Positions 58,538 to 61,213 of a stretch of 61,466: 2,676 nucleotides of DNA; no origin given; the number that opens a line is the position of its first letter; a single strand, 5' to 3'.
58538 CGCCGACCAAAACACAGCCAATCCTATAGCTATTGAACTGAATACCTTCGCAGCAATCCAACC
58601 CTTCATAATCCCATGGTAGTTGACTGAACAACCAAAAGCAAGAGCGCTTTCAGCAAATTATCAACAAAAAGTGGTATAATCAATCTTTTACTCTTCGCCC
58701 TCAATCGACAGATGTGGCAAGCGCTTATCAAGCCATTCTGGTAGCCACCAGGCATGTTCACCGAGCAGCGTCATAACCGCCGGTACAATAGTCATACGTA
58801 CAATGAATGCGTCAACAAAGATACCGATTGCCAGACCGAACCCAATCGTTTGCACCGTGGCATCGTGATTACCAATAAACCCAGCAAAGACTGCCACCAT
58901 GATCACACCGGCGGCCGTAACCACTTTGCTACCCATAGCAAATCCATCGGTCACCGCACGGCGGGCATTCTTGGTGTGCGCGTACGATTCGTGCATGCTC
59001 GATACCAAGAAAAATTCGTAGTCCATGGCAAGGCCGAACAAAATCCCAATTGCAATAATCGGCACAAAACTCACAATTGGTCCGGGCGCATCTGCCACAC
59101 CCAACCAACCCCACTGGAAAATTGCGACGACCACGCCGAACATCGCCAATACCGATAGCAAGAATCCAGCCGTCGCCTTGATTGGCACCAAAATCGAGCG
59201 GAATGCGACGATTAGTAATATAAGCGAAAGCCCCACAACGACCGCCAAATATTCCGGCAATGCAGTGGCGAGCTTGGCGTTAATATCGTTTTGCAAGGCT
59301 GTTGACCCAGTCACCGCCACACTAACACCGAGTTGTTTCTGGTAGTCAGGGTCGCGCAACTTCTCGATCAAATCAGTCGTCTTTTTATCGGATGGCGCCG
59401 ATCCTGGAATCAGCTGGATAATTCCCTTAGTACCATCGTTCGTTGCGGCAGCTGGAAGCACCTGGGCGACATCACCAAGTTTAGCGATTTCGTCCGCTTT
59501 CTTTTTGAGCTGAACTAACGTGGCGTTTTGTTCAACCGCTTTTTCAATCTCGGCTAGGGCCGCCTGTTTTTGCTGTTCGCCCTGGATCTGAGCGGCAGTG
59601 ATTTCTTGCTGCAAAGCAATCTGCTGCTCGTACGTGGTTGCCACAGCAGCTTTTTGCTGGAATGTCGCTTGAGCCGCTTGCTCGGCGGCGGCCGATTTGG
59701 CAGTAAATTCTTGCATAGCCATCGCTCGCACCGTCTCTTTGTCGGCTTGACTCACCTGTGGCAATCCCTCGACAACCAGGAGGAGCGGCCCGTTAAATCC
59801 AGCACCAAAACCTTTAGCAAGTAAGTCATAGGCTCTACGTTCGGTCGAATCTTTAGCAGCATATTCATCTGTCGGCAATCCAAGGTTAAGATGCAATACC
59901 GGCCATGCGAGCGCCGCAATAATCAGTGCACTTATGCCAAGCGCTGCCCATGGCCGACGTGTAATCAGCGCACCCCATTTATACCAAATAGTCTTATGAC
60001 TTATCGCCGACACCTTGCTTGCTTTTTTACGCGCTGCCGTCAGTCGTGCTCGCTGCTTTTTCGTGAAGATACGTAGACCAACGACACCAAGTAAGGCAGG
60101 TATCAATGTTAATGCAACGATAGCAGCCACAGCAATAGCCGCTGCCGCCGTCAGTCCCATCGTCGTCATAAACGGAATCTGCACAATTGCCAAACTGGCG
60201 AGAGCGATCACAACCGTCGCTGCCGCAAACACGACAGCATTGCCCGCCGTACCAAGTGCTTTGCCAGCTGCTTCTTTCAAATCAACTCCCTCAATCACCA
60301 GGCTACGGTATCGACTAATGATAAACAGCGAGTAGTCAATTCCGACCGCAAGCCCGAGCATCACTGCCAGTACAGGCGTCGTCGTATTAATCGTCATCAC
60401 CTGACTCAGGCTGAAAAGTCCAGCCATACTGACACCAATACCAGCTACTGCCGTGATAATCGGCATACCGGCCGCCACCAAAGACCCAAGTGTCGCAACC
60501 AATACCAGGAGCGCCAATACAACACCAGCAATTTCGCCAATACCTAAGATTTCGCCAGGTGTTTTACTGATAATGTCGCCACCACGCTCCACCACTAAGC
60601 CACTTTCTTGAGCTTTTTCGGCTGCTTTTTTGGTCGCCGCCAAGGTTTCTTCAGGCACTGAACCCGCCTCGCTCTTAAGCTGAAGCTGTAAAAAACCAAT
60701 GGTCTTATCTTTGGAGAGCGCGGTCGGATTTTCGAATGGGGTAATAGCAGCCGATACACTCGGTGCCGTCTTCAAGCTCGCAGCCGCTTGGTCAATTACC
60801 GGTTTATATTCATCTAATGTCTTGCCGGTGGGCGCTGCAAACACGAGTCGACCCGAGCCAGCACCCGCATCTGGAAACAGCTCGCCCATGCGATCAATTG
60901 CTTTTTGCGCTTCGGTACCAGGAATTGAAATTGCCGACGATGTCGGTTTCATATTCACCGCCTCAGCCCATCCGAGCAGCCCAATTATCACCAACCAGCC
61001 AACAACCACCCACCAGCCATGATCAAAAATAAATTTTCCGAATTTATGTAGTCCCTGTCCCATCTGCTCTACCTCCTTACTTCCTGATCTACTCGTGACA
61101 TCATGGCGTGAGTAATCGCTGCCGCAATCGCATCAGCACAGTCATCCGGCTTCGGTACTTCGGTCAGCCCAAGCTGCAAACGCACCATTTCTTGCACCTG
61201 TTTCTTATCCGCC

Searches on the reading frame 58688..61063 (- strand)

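Call 5: search_protein_families(library=pfam, proteins=[window:58688-61063:-], max_evalue=0.01)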
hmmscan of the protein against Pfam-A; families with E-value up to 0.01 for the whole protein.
window:58688-61063:- (791 aa): 2 families
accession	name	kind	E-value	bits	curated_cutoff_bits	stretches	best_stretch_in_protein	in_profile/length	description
PF03176.21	MMPL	-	2e-83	280.5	20.5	2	45-372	2-331/333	MMPL family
PF12349.14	Sterol-sensing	-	0.0025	18.1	22.3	1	204-331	11-139/153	Sterol-sensing domain of SREBP cleavage-activation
